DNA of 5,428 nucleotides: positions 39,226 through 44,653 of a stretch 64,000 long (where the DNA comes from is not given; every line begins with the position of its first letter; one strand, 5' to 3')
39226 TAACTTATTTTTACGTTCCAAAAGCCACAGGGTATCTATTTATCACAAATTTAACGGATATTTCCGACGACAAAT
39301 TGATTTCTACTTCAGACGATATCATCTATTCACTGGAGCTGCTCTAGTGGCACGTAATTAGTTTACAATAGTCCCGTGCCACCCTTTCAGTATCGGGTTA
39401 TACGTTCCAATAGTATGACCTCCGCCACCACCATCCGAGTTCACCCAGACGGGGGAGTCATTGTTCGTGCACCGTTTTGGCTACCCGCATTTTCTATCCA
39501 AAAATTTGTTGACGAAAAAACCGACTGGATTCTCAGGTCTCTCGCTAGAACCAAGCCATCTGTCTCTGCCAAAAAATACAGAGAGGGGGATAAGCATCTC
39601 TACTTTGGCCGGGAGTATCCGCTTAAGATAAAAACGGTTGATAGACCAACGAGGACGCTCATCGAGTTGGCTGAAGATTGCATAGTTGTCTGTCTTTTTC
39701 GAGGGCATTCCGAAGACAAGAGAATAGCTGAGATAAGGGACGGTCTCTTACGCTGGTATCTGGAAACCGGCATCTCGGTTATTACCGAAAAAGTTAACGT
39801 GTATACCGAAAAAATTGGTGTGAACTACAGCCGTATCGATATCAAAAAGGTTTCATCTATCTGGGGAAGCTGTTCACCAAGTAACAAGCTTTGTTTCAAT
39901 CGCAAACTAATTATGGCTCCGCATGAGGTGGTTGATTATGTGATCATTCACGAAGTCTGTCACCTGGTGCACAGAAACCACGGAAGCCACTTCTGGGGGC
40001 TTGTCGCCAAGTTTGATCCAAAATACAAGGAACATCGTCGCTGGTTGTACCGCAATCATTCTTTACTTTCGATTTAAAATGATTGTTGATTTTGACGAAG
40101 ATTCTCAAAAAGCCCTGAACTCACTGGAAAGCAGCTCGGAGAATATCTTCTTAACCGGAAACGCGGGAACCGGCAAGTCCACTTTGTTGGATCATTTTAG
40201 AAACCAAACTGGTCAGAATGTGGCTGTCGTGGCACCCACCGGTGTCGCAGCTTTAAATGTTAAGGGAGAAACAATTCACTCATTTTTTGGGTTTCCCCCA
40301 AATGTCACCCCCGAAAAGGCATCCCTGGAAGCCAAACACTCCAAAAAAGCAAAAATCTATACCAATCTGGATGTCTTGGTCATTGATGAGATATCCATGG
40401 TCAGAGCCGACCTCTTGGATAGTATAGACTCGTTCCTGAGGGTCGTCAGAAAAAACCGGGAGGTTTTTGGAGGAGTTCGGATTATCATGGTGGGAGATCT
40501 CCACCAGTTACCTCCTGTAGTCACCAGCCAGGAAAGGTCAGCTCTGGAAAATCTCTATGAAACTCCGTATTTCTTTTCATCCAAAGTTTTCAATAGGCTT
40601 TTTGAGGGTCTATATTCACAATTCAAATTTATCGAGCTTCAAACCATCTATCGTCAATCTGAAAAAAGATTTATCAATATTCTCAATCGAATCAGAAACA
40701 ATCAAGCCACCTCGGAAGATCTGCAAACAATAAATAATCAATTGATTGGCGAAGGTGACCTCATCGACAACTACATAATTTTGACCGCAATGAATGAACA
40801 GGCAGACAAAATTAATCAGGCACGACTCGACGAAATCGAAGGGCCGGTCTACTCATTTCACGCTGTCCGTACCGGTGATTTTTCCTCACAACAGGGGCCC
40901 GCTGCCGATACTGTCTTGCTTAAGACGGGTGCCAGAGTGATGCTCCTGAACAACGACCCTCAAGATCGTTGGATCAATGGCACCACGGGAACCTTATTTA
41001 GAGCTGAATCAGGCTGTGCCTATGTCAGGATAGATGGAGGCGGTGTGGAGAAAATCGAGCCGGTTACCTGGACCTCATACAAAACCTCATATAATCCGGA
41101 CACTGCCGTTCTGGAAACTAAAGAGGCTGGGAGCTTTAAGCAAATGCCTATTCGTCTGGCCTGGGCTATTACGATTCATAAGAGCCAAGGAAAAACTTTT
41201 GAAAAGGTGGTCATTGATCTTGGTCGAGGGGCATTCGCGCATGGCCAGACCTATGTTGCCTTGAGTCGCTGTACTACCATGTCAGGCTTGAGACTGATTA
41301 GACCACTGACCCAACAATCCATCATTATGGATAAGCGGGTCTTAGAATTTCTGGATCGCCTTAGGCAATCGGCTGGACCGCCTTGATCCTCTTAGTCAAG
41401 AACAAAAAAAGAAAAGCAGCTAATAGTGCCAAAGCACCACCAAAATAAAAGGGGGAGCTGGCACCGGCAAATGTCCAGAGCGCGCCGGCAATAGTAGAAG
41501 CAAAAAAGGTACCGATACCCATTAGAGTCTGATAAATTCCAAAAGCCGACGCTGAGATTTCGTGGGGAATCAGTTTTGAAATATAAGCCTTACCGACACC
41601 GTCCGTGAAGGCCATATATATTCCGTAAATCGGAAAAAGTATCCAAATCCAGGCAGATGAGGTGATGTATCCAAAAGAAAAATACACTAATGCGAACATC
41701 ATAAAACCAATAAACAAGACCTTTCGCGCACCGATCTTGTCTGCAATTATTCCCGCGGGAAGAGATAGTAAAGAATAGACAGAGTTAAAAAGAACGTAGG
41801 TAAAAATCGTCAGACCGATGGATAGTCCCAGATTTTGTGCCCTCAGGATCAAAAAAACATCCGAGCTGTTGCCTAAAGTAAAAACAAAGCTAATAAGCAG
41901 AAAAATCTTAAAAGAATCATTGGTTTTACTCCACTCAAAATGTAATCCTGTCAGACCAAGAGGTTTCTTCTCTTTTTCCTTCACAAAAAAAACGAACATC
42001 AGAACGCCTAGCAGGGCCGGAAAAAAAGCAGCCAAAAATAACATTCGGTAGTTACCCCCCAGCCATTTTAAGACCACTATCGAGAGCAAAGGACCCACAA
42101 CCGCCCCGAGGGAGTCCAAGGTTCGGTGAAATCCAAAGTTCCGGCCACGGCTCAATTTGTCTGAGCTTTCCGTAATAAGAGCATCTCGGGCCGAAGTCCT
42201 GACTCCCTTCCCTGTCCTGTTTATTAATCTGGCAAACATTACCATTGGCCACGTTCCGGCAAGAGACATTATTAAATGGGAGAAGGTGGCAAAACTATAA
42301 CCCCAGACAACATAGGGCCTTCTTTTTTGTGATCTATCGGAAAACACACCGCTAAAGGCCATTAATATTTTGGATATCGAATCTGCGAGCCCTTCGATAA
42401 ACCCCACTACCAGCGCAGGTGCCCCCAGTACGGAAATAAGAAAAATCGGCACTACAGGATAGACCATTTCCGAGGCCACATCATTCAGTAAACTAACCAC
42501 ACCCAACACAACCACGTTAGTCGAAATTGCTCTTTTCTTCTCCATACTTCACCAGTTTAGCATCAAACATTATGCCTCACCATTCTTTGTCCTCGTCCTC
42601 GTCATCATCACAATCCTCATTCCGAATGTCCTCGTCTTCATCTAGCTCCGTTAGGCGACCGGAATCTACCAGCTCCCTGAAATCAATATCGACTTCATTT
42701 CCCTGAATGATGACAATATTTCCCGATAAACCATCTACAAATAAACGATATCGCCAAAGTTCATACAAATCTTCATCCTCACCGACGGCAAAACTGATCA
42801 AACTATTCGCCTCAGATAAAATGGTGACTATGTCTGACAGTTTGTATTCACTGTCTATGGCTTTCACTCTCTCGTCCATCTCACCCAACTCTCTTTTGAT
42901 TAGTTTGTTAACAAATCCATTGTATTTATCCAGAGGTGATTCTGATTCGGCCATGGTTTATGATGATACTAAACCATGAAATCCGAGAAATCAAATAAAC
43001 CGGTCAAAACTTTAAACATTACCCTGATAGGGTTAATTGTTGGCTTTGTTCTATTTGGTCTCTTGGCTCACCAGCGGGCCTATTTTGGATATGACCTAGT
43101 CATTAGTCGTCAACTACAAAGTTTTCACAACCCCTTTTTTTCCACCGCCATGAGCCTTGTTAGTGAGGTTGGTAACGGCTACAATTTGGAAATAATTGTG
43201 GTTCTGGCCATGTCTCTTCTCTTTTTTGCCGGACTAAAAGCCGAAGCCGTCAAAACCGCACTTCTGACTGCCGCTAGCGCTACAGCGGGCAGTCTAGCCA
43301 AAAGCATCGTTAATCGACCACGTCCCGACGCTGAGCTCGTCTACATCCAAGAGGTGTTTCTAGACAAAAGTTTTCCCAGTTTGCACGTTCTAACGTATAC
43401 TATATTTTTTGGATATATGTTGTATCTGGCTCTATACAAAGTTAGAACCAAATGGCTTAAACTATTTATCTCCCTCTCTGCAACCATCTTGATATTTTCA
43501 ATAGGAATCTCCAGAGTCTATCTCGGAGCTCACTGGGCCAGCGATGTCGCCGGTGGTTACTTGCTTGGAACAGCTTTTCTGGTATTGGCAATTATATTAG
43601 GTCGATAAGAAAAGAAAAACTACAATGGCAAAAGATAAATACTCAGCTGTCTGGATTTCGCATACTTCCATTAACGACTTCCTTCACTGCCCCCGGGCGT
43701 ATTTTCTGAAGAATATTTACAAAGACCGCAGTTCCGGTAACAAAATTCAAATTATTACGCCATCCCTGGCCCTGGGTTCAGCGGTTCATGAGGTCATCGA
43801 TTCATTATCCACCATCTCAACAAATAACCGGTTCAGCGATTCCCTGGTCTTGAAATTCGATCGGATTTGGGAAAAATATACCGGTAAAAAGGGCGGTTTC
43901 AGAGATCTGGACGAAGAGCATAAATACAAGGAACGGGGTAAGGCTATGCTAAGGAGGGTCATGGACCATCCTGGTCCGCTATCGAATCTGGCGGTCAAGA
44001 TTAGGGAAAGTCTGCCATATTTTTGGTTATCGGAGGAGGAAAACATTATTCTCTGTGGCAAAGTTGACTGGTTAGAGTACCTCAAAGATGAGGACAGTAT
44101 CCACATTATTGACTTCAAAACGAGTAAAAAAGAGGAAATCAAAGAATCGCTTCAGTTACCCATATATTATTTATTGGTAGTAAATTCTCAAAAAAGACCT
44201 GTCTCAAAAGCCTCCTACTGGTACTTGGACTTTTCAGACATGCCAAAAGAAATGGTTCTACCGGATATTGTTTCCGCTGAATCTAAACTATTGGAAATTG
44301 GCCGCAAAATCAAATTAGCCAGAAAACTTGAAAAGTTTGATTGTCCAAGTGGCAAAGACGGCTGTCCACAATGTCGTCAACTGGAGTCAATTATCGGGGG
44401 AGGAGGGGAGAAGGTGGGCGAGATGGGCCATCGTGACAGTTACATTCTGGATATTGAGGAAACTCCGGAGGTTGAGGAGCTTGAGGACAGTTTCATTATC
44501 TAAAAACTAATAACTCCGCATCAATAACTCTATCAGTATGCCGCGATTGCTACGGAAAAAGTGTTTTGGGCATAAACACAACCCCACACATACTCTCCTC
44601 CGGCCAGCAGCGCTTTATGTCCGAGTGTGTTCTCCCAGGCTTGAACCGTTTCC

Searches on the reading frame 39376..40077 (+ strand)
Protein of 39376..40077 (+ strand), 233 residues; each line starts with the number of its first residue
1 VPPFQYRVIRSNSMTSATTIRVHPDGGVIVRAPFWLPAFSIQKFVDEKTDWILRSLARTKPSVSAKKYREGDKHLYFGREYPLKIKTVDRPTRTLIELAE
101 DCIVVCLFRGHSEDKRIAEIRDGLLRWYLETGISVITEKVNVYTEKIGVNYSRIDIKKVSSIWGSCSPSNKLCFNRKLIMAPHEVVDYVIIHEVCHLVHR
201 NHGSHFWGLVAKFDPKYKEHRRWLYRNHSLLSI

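Call 3: search_protein_families(library=pfam, proteins=[window:39376-40077:+], max_evalue=0.01)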
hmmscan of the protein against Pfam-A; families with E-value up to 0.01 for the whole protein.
window:39376-40077:+ (233 aa): 3 families
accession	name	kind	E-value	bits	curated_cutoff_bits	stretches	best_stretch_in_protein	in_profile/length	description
PF01863.23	YgjP-like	-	1.5e-56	192.1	26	1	19-226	4-206/207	YgjP-like, metallopeptidase domain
PF10263.15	SprT-like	-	0.00084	19.6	25.6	1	157-206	27-88/108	SprT-like family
PF08325.16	WLM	-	0.0011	19.5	26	1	182-219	79-116/190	WLM domain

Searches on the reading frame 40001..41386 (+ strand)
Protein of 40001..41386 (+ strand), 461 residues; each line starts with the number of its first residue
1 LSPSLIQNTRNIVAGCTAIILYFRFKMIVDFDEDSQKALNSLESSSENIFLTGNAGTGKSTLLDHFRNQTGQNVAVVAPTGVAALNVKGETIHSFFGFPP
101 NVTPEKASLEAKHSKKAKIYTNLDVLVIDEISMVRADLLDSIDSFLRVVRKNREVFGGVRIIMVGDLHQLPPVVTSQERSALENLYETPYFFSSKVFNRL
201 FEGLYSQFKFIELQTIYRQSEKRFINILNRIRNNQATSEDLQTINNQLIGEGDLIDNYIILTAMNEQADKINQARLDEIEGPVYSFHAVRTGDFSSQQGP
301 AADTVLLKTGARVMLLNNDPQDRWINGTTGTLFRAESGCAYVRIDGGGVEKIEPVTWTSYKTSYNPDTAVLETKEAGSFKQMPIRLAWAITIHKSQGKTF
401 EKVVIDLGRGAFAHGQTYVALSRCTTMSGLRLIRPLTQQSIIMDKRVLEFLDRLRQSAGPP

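Call 3: search_protein_families(library=pfam, proteins=[window:40001-41386:+], max_evalue=0.01)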
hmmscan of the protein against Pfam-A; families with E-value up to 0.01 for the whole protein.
window:40001-41386:+ (461 aa): 18 families
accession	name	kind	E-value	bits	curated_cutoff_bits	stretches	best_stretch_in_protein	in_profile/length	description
PF05970.20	PIF1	-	5.1e-34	118.2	25.9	1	42-239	18-220/223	PIF1-like helicase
PF13604.12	AAA_30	-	1.2e-16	61.5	27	1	38-177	9-135/191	AAA domain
PF13245.12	AAA_19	-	1e-14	55.3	25.1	1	42-173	7-132/134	AAA domain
PF02689.20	Herpes_Helicase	-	1.4e-07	30.4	27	1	388-432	731-776/808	Helicase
PF01443.25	Viral_helicase1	-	8.8e-07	29.4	21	0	362-425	154-221/228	Viral superfamily 1 RNA helicase core domain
PF13401.12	AAA_22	-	9.9e-07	29.6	27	1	47-166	6-123/130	AAA domain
PF13191.12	AAA_16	-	9.9e-06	26.6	32.6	1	38-78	15-56/167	AAA ATPase domain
PF13538.12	UvrD_C_2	-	4.6e-05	23.6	27.4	1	386-423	1-44/52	UvrD-like helicase C-terminal domain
PF07728.20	AAA_5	-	0.00015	22.2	22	1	48-146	1-90/139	AAA domain (dynein-related subfamily)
PF13086.12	AAA_11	-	0.00015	22.1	27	0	158-177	238-257/257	AAA domain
PF13555.12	AAA_29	-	0.00042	20.4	27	1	45-64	20-40/61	P-loop containing region of AAA domain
PF13479.12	AAA_24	-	0.00068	20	27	1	48-144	4-86/195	AAA domain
PF00270.35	DEAD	-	0.004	17.3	26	0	36-88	5-62/167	DEAD/DEAH box helicase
PF03193.22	RsgA_GTPase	-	0.0045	17.3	30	0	36-77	94-137/174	RsgA GTPase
PF03266.21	NTPase_1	-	0.0045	17.3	23.9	0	48-70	1-23/168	NTPase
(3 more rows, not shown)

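Call 4: search_protein_families(library=padloc, proteins=[window:40001-41386:+], max_evalue=0.01)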
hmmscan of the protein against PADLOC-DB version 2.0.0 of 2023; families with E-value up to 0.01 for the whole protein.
window:40001-41386:+ (461 aa): 19 families
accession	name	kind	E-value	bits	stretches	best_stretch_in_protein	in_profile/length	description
PDLC05065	PDC-S68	-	1.2e-23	80.9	2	34-173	609-745/1221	-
PDLC01734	typeIV_RecD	-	7.3e-22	75.4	2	26-182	336-485/763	RecD_0_IVD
PDLC05064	PDC-S68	-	1.3e-20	70.8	2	49-241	703-894/1273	-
PDLC01148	RecD_like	-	1.4e-17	61.2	2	28-174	311-446/719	RecD/Tra ATPase fused to N-terminal HHH domain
PDLC05066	PDC-S68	-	3.4e-17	59.8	2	50-173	597-721/1202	-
PDLC05035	PDC-S53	-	1.9e-15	54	2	32-170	496-615/900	-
PDLC04476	PDC-M16A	-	7.8e-15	52.3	1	41-188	19-194/691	-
PDLC04475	PDC-M16A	-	8.4e-14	49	1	33-233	14-230/721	-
PDLC04474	PDC-M16A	-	9.3e-10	35.6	2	41-275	230-480/917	-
PDLC04472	PDC-M16A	-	1.7e-08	31.3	1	42-176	235-395/930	-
PDLC03920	MkoA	-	8.5e-07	25.6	1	158-204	815-844/1112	-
PDLC03921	MkoA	-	2.4e-05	20.2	1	158-218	1320-1382/1607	-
PDLC02372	Nhi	-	0.00011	18.9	1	41-168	194-298/470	-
PDLC02350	AbiO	-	0.0012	15.7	1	46-142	192-277/468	AbiO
PDLC00303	PtuA1|PtuA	-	0.0022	15.2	1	39-82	6-51/386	AAA ATPase domain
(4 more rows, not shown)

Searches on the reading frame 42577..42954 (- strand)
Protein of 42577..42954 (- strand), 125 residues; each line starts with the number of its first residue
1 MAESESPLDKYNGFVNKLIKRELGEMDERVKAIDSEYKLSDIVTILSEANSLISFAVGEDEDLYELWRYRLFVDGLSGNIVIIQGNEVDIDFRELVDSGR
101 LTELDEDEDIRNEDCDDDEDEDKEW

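Call 50: search_protein_families(library=pfam, proteins=[window:42577-42954:-], max_evalue=0.1)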
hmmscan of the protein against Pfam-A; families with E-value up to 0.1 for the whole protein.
window:42577-42954:- (125 aa): 1 family
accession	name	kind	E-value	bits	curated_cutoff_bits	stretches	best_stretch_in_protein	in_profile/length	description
PF21837.1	DUF6896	-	0.034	14.7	27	1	53-106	66-121/128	Domain of unknown function (DUF6896)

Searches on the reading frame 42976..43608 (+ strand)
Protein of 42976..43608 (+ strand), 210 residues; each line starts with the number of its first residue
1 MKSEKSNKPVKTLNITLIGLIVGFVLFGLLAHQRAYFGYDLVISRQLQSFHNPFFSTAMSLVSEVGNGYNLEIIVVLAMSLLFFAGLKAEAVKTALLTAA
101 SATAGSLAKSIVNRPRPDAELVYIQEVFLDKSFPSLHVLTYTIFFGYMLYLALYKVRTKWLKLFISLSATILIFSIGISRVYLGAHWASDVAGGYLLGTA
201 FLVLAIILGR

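Call 50: search_protein_families(library=pfam, proteins=[window:42976-43608:+], max_evalue=0.1)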
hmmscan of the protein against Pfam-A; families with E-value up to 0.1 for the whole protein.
window:42976-43608:+ (210 aa): 3 families
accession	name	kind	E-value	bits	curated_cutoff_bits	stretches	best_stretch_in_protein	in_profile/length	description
PF01569.27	PAP2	-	6.3e-21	74.9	27.2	1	94-206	5-122/130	PAP2 superfamily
PF14378.12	PAP2_3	-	1.8e-05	25.1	27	1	132-202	126-188/190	PAP2 superfamily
PF08528.16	Whi5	-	0.06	13.5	25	0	151-161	8-18/25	Whi5 like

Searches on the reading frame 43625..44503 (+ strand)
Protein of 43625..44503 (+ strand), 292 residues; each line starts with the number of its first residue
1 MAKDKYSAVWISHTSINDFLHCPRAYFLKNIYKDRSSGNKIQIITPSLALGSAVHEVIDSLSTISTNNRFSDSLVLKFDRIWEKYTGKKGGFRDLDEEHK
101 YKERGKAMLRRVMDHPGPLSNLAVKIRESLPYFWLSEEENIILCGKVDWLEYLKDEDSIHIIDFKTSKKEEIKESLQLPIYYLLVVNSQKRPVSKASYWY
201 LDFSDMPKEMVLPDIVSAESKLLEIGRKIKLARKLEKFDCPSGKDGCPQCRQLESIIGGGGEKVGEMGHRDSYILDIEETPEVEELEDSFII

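Call 3: search_protein_families(library=pfam, proteins=[window:43625-44503:+], max_evalue=0.01)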
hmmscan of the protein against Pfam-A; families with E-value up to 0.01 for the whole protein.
window:43625-44503:+ (292 aa): 3 families
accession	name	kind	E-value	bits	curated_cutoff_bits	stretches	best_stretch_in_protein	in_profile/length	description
PF12705.13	PDDEXK_1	-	9e-21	75.4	22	1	11-250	2-240/247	PD-(D/E)XK nuclease superfamily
PF01930.23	Cas_Cas4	-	0.00017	22.1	22.7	1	145-251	54-153/160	Domain of unknown function DUF83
PF08696.17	Dna2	-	0.0011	19.2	22.4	1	11-85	56-122/204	DNA replication factor Dna2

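Call 4: search_protein_families(library=padloc, proteins=[window:43625-44503:+], max_evalue=0.01)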
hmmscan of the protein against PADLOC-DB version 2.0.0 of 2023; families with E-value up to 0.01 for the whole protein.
window:43625-44503:+ (292 aa): 12 families
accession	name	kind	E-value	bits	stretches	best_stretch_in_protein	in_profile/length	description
PDLC01250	Cas4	-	1.1e-07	30.2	1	137-250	56-161/168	"CAS-I,CAS-II,CAS-III,CAS-IV,CAS-V,CAS-VI; acquisition_associated"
PDLC00943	Cas4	-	4.7e-07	27.9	1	139-250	64-172/180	CRISPR-associated protein Cas4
PDLC01447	Cas4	-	8.7e-07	27.5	1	10-250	4-151/161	"CAS-I,CAS-II,CAS-III,CAS-IV,CAS-V,CAS-VI; acquisition_associated"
PDLC01611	Cas4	-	4.6e-06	25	1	129-251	53-151/158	"CAS-I,CAS-II,CAS-III,CAS-IV,CAS-V,CAS-VI; acquisition_associated"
PDLC02410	Aga_Cas4-like_Nuc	-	7.9e-06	23.9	1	140-191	131-178/255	Class II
PDLC02083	Cas4_II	-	1.8e-05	23.3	1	143-250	73-177/186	-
PDLC00944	Cas4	-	9.2e-05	20.7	1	135-250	60-170/177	Cas4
PDLC00945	Cas4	-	0.00019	19.6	1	13-68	3-54/178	"CRISPR-associated protein Cas4, subtype PREFRAN"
PDLC02034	Cas4d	-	0.00021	19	0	11-69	6-57/192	-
PDLC00058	DruK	-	0.00035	17.4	0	17-67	18-64/388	PD-(D/E)XK nuclease superfamily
PDLC02035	Cas4d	-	0.00069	17.1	0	137-202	59-122/196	-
PDLC05052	PDC-S61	-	0.0033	15.1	1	161-191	178-209/253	-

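Call 5: search_protein_families(library=ncbifam, proteins=[window:43625-44503:+], max_evalue=0.01)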
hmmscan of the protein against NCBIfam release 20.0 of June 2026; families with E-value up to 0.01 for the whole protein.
window:43625-44503:+ (292 aa): 2 families
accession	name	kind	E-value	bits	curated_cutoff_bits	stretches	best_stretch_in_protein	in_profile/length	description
TIGR00372.1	cas4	equivalog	1.8e-06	27.9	65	0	139-250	64-172/180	CRISPR-associated protein Cas4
TIGR04328.1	cas4_PREFRAN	exception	0.00071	19.6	70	1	13-68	3-54/178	type V CRISPR-associated protein Cas4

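Call 57: search_protein_families(library=phrogs, proteins=[window:43625-44503:+], max_evalue=0.001)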
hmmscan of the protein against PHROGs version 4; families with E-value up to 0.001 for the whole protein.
window:43625-44503:+ (292 aa): 2 families
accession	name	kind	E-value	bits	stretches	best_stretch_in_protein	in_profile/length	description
phrog_69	-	DNA, RNA and nucleotide metabolism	4.8e-12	46.6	1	10-251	89-318/501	exonuclease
phrog_1218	-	DNA, RNA and nucleotide metabolism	8.6e-06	26.2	1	10-201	9-206/364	exonuclease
